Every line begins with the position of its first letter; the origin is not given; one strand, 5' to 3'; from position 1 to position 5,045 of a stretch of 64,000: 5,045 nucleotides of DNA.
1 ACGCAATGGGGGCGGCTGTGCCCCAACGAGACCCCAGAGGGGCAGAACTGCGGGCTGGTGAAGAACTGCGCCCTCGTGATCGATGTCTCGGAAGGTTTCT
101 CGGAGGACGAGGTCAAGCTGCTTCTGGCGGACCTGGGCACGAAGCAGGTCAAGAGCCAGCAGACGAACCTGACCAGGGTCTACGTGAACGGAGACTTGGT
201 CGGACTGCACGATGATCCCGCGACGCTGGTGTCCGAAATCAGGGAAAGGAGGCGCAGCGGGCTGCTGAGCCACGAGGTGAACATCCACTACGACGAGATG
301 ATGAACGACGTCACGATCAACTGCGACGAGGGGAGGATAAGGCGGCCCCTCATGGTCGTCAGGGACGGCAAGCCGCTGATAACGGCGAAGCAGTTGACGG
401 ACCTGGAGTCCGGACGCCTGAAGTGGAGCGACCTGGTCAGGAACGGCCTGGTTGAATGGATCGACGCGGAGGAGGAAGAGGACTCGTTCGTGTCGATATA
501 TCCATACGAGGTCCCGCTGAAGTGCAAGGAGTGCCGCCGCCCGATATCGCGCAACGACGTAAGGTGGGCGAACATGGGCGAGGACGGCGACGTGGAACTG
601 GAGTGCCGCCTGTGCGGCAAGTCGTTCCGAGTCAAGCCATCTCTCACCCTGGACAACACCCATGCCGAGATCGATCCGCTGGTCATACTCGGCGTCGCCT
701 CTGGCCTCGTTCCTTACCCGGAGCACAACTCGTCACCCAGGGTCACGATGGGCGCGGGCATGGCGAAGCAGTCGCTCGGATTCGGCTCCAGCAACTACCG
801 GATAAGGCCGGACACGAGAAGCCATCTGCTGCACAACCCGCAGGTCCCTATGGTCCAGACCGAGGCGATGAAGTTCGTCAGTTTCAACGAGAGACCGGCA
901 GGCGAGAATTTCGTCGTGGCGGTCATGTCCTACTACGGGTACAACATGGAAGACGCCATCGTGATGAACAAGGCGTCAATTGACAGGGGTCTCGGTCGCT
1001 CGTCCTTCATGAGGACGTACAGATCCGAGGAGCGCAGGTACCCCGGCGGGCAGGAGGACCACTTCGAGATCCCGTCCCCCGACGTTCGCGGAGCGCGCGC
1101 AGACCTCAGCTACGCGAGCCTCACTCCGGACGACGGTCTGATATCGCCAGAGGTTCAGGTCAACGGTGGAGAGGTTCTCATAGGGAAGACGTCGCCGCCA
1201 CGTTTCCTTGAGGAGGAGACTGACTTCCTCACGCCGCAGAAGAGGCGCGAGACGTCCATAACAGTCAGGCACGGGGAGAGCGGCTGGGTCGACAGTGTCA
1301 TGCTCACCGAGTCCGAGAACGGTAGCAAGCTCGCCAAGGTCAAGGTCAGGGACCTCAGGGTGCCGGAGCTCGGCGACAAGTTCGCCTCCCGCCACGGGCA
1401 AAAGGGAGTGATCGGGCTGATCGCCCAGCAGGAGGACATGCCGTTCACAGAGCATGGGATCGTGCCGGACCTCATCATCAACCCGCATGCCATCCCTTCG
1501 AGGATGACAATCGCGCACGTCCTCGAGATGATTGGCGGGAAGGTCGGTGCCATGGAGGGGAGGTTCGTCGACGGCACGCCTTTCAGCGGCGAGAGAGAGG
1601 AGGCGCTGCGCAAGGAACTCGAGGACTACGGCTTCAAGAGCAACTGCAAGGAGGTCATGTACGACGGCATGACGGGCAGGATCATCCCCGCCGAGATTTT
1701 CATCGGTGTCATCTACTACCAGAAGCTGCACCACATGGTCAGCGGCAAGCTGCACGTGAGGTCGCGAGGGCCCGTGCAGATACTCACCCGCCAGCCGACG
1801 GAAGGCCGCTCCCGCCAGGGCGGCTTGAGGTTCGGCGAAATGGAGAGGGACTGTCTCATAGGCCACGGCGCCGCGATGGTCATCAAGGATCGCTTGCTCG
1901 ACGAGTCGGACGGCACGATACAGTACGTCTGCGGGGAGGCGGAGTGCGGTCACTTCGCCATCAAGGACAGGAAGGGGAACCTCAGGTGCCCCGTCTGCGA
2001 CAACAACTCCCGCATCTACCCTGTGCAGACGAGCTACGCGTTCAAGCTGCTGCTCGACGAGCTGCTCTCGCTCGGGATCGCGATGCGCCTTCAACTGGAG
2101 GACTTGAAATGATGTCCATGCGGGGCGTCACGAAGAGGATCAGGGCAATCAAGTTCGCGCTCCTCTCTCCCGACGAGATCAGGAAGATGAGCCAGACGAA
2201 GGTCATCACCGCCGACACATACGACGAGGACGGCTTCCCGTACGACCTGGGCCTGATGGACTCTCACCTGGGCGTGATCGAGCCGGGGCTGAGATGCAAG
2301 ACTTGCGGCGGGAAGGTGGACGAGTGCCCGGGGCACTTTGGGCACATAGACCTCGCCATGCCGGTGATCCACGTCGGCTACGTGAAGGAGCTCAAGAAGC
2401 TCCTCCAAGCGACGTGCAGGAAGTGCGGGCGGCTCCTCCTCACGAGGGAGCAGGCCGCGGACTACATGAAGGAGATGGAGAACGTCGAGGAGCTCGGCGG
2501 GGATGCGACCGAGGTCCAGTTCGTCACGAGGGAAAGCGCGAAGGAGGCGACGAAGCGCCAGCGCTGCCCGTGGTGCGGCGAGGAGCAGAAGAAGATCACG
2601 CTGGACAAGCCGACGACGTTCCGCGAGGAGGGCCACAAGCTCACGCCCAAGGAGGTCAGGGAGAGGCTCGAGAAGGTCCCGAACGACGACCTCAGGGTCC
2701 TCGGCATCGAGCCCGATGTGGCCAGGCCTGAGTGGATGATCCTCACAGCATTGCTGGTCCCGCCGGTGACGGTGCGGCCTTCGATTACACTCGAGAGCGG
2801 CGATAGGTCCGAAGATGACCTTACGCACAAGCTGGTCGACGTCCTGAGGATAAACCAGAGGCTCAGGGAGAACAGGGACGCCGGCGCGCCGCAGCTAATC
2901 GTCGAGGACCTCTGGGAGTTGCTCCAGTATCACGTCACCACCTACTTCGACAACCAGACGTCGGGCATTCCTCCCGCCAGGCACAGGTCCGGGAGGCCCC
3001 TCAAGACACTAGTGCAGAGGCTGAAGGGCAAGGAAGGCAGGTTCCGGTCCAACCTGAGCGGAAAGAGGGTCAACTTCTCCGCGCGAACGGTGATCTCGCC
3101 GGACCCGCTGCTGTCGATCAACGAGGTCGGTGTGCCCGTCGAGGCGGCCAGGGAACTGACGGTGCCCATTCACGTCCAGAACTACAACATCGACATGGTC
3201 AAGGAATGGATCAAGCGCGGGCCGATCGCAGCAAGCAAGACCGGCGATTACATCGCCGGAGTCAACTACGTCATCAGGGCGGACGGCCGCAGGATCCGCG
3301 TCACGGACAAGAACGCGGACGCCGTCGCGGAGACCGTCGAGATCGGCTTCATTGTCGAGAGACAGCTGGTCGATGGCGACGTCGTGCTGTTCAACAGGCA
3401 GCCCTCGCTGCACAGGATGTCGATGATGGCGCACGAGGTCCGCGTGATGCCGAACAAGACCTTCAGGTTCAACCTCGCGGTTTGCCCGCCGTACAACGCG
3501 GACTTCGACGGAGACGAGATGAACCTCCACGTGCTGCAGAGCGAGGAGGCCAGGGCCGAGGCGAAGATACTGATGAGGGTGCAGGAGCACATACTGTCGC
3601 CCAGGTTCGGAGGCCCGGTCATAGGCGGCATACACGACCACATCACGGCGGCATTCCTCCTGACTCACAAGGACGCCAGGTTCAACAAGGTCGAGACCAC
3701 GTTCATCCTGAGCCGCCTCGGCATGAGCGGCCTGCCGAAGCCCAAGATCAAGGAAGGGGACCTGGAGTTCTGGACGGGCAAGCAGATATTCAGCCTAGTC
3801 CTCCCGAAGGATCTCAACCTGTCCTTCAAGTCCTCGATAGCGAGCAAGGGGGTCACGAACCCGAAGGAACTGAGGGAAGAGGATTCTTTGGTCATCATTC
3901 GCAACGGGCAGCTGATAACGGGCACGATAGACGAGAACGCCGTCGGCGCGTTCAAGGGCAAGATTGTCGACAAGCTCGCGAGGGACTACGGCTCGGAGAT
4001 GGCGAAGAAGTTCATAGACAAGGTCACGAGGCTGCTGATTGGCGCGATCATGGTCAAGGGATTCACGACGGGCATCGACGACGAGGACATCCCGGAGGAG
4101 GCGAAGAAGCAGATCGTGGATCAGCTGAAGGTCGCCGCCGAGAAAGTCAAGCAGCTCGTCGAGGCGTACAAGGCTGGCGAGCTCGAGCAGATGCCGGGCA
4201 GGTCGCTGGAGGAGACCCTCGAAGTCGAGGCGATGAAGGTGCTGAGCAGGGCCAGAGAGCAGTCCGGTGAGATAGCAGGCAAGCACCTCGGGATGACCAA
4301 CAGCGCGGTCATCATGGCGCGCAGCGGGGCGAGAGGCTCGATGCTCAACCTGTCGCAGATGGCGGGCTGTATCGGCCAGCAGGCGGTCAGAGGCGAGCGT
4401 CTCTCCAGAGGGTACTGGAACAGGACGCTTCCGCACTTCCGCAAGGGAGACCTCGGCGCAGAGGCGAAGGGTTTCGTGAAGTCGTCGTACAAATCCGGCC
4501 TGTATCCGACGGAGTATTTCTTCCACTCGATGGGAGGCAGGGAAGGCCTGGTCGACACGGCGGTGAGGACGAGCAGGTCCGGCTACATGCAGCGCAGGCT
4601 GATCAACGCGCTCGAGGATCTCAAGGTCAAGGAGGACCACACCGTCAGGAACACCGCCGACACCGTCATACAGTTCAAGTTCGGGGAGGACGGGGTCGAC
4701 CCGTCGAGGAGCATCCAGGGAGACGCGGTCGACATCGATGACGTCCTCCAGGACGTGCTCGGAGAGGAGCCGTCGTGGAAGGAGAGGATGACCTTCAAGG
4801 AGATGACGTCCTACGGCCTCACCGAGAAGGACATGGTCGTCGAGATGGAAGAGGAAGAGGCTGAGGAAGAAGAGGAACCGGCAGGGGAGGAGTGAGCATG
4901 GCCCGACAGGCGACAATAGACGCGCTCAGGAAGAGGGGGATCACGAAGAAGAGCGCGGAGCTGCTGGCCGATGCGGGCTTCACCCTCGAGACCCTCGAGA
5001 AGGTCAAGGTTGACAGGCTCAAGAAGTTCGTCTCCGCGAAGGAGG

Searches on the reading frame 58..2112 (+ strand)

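Call 40: search_protein_families(library=pfam, proteins=[window:58-2112:+])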
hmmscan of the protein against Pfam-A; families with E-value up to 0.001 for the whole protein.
window:58-2112:+ (684 aa): 4 families
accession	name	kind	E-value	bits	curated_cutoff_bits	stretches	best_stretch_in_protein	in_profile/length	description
PF00562.33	RNA_pol_Rpb2_6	-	9.4e-132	440.1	23.4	1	215-586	2-373/373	RNA polymerase Rpb2, domain 6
PF04560.25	RNA_pol_Rpb2_7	-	2.4e-27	95.6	32.1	1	588-680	1-86/87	RNA polymerase Rpb2, domain 7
PF04566.18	RNA_pol_Rpb2_4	-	1.6e-23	83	28.7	1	41-101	1-61/62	RNA polymerase Rpb2, domain 4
PF04567.22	RNA_pol_Rpb2_5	-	2.8e-12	47.7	21.1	1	123-207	1-66/66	RNA polymerase Rpb2, domain 5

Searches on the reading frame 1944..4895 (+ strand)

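Call 40: search_protein_families(library=pfam, proteins=[window:1944-4895:+])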
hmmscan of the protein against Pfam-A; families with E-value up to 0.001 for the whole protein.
window:1944-4895:+ (983 aa): 5 families
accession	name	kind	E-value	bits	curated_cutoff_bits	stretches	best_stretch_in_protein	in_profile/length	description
PF04997.17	RNA_pol_Rpb1_1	-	7.6e-95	318.3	39.7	1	64-371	2-312/312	RNA polymerase Rpb1, domain 1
PF00623.25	RNA_pol_Rpb1_2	-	6.8e-64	215.5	25.3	1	373-546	1-166/166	RNA polymerase Rpb1, domain 2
PF04983.23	RNA_pol_Rpb1_3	-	5.2e-40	137.4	28.9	1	549-713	1-161/162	RNA polymerase Rpb1, domain 3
PF05000.22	RNA_pol_Rpb1_4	-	5.7e-32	110.3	24.8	1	741-845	3-107/107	RNA polymerase Rpb1, domain 4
PF04998.22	RNA_pol_Rpb1_5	-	8.1e-28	98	28.5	1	852-928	1-67/267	RNA polymerase Rpb1, domain 5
